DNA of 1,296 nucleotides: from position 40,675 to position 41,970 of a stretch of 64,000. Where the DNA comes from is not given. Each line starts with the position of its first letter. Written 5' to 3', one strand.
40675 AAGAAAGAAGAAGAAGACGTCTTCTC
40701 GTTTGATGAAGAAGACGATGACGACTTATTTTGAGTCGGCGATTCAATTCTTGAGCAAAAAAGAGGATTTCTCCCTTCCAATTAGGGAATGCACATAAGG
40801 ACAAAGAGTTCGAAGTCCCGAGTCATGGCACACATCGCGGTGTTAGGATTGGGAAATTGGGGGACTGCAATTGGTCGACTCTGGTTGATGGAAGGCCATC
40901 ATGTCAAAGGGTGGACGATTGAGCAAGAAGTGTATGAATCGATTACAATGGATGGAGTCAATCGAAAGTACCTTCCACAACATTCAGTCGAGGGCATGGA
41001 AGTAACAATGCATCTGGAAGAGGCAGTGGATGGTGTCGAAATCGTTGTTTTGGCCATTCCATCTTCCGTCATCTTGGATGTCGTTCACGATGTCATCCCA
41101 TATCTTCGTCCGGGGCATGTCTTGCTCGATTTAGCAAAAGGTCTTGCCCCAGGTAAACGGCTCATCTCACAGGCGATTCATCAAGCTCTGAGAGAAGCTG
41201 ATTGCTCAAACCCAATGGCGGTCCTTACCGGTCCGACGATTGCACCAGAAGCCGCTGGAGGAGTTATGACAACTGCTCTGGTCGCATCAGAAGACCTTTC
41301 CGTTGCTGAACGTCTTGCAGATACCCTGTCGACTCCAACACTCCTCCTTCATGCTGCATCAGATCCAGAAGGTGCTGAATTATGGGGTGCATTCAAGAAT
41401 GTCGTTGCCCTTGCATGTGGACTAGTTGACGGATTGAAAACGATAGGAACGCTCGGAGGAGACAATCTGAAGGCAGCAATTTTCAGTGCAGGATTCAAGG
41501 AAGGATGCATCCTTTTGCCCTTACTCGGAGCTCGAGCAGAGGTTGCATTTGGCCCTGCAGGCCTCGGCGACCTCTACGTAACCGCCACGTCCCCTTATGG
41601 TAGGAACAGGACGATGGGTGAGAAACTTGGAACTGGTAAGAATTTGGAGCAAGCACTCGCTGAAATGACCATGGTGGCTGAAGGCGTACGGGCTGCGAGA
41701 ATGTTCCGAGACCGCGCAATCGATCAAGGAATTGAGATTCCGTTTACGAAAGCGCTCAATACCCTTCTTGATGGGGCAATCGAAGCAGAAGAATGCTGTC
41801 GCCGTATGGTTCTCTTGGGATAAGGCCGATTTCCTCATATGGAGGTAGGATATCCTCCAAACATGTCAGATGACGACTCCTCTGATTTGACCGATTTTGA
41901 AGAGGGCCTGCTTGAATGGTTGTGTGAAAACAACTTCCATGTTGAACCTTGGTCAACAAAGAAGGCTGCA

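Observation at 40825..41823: Bacterial-type glycerol-3-phosphate dehydrogenase GpsA in an archaeal-looking genome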

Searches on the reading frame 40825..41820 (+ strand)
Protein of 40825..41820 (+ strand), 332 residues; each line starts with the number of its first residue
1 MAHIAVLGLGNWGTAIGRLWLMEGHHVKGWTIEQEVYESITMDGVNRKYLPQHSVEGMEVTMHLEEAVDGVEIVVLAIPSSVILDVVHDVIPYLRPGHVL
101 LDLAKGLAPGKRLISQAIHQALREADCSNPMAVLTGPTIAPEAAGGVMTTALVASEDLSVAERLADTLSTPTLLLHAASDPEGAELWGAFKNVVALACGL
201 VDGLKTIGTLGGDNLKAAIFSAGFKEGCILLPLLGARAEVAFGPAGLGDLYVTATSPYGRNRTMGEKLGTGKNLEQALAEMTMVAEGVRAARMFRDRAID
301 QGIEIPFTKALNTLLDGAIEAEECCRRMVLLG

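Call 3: search_protein_families(library=pfam, proteins=[window:40825-41820:+], max_evalue=0.01)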
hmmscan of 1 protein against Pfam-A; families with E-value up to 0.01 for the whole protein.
window:40825-41820:+ (332 aa): 6 families
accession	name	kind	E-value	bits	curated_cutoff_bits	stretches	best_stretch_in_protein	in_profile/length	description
PF07479.19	NAD_Gly3P_dh_C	-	3.5e-36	125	25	1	180-324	1-140/142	NAD-dependent glycerol-3-phosphate dehydrogenase C-terminus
PF01210.29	NAD_Gly3P_dh_N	-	2.1e-33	116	23.1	1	4-160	2-157/158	NAD-dependent glycerol-3-phosphate dehydrogenase N-terminus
PF20618.3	GPD_NAD_C_bact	-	2.4e-15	57.3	27.6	1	245-310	1-65/66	Bacterial GPD, NAD-dependent C-terminal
PF03807.23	F420_oxidored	-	3.3e-07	31.2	21.6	1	4-105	2-93/94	NADP oxidoreductase coenzyme F420-dependent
PF03446.21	NAD_binding_2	-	1.2e-06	29.1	21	1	4-105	2-94/161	NAD binding domain of 6-phosphogluconate dehydrogenase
PF02153.23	PDH_N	-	0.0038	17.2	26.5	1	66-104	41-79/154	Prephenate dehydrogenase, nucleotide-binding domain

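Call 4: search_protein_families(library=ncbifam, proteins=[window:40825-41820:+], max_evalue=0.01)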
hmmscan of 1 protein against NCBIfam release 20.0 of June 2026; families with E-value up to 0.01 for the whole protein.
window:40825-41820:+ (332 aa): 23 families
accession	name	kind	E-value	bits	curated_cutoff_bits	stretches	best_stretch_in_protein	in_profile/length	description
NF000942.0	PRK00094.1-4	subfamily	8.7e-78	261.8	257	1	1-328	2-324/334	NAD(P)H-dependent glycerol-3-phosphate dehydrogenase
NF000941.0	PRK00094.1-3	equivalog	3.4e-65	220.5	423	1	1-325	1-321/336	NAD(P)H-dependent glycerol-3-phosphate dehydrogenase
NF000940.0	PRK00094.1-2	subfamily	4.1e-63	213.9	202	1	3-328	2-320/330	NAD(P)H-dependent glycerol-3-phosphate dehydrogenase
NF011211.0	PRK14618.1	equivalog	2.4e-59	201.2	489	1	3-323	6-315/328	NAD(P)H-dependent glycerol-3-phosphate dehydrogenase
NF000946.0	PRK00094.2-4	equivalog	6.8e-56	189.7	455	1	3-315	6-311/342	NAD(P)H-dependent glycerol-3-phosphate dehydrogenase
NF009098.0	PRK12439.1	equivalog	2e-55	188.5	436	1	3-326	9-325/341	NAD(P)H-dependent glycerol-3-phosphate dehydrogenase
NF011212.0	PRK14619.1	equivalog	2.1e-50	171.7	377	2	61-327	39-298/309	NAD(P)H-dependent glycerol-3-phosphate dehydrogenase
NF000939.0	PRK00094.1-1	equivalog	8.9e-47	159.8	473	1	2-323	6-322/339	NAD(P)H-dependent glycerol-3-phosphate dehydrogenase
NF000944.0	PRK00094.2-2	equivalog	2.5e-45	154.9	603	1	3-314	22-325/371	NAD(P)H-dependent glycerol-3-phosphate dehydrogenase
NF011213.0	PRK14620.1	equivalog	1.6e-36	126.1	478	1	3-325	2-321/326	NAD(P)H-dependent glycerol-3-phosphate dehydrogenase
TIGR03376.1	glycerol3P_DH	equivalog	4.5e-35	121.4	285.5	1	4-303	2-315/342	glycerol-3-phosphate dehydrogenase (NAD(+))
NF000945.0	PRK00094.2-3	equivalog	5.9e-35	121.6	491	1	3-274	2-281/352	NAD(P)H-dependent glycerol-3-phosphate dehydrogenase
NF000943.0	PRK00094.2-1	equivalog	1.9e-34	119.6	400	1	3-320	2-285/296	NAD(P)H-dependent glycerol-3-phosphate dehydrogenase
NF000947.0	PRK00094.2-5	equivalog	1.1e-29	103.9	251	1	3-314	6-313/323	NAD(P)H-dependent glycerol-3-phosphate dehydrogenase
NF006409.0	PRK08655.1-3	equivalog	3e-05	23.7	310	1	4-105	3-92/290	prephenate dehydrogenase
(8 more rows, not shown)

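Call 5: search_solved_structures(query=window:40825-41820:+, max_evalue=0.001, show_alignments=2)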
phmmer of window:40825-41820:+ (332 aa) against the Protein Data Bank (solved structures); distinct sequences matched with E-value up to 0.001: 14.
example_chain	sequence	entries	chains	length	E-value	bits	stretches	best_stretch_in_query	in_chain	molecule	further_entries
3k96_A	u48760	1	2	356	1.2e-41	146.1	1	4-326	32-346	Glycerol-3-phosphate dehydrogenase [NAD(P)+]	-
1z82_A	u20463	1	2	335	1.5e-30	109.7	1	5-310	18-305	glycerol-3-phosphate dehydrogenase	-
1txg_A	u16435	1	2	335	8.2e-28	100.6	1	4-293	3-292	glycerol-3-phosphate dehydrogenase [NAD(P)+]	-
1evy_A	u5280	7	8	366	8.9e-28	100.5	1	5-300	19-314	GLYCEROL-3-PHOSPHATE DEHYDROGENASE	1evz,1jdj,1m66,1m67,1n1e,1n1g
2pla_A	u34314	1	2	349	2.5e-21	79.3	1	4-282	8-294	Glycerol-3-phosphate dehydrogenase 1-like protein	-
1wpq_A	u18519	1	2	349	7.6e-21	77.7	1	4-282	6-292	Glycerol-3-phosphate dehydrogenase [NAD+], cytoplasmic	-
6e8y_A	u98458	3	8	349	7.7e-21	77.7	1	4-282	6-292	Glycerol-3-phosphate dehydrogenase [NAD(+)], cytoplasmic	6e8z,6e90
1x0v_A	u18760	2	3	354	8.1e-21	77.6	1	4-282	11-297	Glycerol-3-phosphate dehydrogenase [NAD+], cytoplasmic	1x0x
6pyp_A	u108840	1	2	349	4.9e-20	75.1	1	4-282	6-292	Glycerol-3-phosphate dehydrogenase [NAD(+)], cytoplasmic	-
6iuy_A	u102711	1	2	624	1.4e-11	47.3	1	36-267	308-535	Glycerol-3-phosphate dehydrogenase [NAD(+)]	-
4fgw_A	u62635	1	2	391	1.2e-08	37.6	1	4-270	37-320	Glycerol-3-phosphate dehydrogenase [NAD(+)] 1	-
1yj8_A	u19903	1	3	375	4.1e-06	29.3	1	4-226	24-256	glycerol-3-phosphate dehydrogenase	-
3c24_A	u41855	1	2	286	0.00022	23.7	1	65-178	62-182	Putative oxidoreductase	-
5t57_A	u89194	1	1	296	0.00089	21.6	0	57-104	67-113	Semialdehyde dehydrogenase NAD-binding protein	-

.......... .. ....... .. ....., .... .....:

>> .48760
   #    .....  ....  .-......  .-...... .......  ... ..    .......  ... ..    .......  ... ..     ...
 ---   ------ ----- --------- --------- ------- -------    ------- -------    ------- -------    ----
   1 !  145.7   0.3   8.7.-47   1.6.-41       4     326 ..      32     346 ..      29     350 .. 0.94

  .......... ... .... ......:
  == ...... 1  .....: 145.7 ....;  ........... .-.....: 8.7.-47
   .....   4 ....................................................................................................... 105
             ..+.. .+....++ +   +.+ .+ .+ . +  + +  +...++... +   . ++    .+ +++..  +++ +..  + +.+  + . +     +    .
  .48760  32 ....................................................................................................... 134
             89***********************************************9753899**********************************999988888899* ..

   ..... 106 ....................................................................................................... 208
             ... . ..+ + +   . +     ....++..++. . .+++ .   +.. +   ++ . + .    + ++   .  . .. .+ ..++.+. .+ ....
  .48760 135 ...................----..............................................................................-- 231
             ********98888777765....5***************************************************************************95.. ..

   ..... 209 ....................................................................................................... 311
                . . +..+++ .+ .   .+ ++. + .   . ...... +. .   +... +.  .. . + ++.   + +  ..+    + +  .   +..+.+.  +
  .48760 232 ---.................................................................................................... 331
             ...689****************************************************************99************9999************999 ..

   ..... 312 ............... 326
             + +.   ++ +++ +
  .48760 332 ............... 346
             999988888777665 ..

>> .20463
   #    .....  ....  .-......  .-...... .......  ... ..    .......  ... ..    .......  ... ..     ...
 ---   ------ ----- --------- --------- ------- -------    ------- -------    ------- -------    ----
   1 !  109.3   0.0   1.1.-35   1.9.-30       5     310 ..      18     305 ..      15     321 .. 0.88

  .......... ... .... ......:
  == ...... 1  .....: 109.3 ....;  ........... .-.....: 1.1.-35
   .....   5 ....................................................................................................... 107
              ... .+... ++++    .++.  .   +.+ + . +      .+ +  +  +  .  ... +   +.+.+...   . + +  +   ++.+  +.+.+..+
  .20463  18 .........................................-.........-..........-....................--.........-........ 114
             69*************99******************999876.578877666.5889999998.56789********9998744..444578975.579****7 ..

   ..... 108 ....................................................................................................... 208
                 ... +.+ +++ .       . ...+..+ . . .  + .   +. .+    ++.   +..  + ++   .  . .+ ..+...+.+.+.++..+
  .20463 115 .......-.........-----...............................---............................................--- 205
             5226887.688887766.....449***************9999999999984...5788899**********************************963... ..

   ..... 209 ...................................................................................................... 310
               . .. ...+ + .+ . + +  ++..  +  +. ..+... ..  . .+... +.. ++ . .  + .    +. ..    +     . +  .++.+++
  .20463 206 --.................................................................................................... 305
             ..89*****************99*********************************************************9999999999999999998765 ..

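Call 10: find_related_loci(query=window:40825-41820:+, collection=genome_contigs, flank=10000)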
Query window:40825-41820:+ (332 aa) in genome_contigs; peptide patterns used: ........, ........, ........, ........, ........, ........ (x = any residue, [..] = any of these).
433 stretches matched a pattern; 407 encode a relative of the query (tblastn E <= 1e-3); the best 80 are kept; 80 distinct loci.
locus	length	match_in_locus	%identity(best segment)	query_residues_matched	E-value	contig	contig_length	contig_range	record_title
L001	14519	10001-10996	95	1-332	0e+0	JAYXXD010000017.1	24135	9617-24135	MAG: Thermoplasmatota archaeon isolate XS_MAG161 XS_MAG161_0017, whole genome shotgun sequence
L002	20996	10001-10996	93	1-332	0e+0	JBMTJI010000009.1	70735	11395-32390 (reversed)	MAG: Candidatus Poseidoniaceae archaeon isolate CJ_V5_S11_50percent_ser_metabat.43 NODE_68_length_70735_cov_8.791794, wh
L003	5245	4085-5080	93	1-332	0e+0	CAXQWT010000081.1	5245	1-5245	MAG: Salipiger bermudensis isolate 3um_C4D0715_2.29 genome assembly, contig: k127_1575745, whole genome shotgun sequence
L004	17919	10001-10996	93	1-332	0e+0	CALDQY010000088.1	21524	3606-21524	MAG TPA_asm: uncultured Rhodobiaceae bacterium isolate ERR599054_bin.37_CONCOCT_v1.1_MAG genome assembly, contig: ERZ840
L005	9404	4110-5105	93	1-332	0e+0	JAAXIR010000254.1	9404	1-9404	MAG: Candidatus Poseidoniales archaeon isolate SW22112_bin_20 NODE_4327_length_9404_cov_7.127607, whole genome shotgun s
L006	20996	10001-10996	93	1-332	0e+0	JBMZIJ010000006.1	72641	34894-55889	MAG: Candidatus Poseidoniaceae archaeon isolate ME_XS_2301_4_bin25 ME_XS_2301_4_bin25_5, whole genome shotgun sequence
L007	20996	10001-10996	93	1-332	0e+0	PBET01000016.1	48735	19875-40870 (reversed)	MAG: Methanobacteriota archaeon isolate SP314 129502, whole genome shotgun sequence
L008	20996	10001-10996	93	1-332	0e+0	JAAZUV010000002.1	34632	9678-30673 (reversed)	MAG: Methanobacteriota archaeon isolate AW_metabat.40 AW_C73, whole genome shotgun sequence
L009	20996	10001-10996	93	1-332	0e+0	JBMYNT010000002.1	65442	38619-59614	MAG: Candidatus Poseidoniaceae archaeon isolate ME_XS_2307_bin_75 ME_XS_2307_bin_75_1, whole genome shotgun sequence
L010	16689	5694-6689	93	1-332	0e+0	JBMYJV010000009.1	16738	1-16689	MAG: Candidatus Poseidoniaceae archaeon isolate ME_XS_2109_bin_66 ME_XS_2109_bin_66_8, whole genome shotgun sequence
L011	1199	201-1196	93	1-332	0e+0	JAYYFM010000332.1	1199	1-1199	MAG: Thermoplasmatota archaeon isolate XS_MAG85 XS_MAG85_0338, whole genome shotgun sequence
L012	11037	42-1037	93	1-332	0e+0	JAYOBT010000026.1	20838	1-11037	MAG: Candidatus Poseidoniales archaeon isolate 139554_S156_metabat_bins_2.tsv.144 NODE_2142_length_20838_cov_18.820238,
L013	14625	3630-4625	92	1-332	0e+0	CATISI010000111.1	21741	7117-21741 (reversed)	MAG: Candidatus Poseidoniaceae archaeon isolate bin.912 MAG genome assembly, contig: k119_4813275, whole genome shotgun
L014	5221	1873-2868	92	1-332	0e+0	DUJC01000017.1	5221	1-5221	MAG TPA_asm: Candidatus Poseidoniaceae archaeon isolate UBA8574 contig_78749, whole genome shotgun sequence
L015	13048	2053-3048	92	1-332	0e+0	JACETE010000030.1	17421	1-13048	MAG: Candidatus Poseidoniales archaeon isolate MCMED-G34 MGII-MCMED-G34-C30, whole genome shotgun sequence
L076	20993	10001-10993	81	1-331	2e-180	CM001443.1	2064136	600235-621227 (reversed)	MAG: uncultured Candidatus Poseidoniales archaeon isolate MG-II chromosome, whole genome shotgun sequence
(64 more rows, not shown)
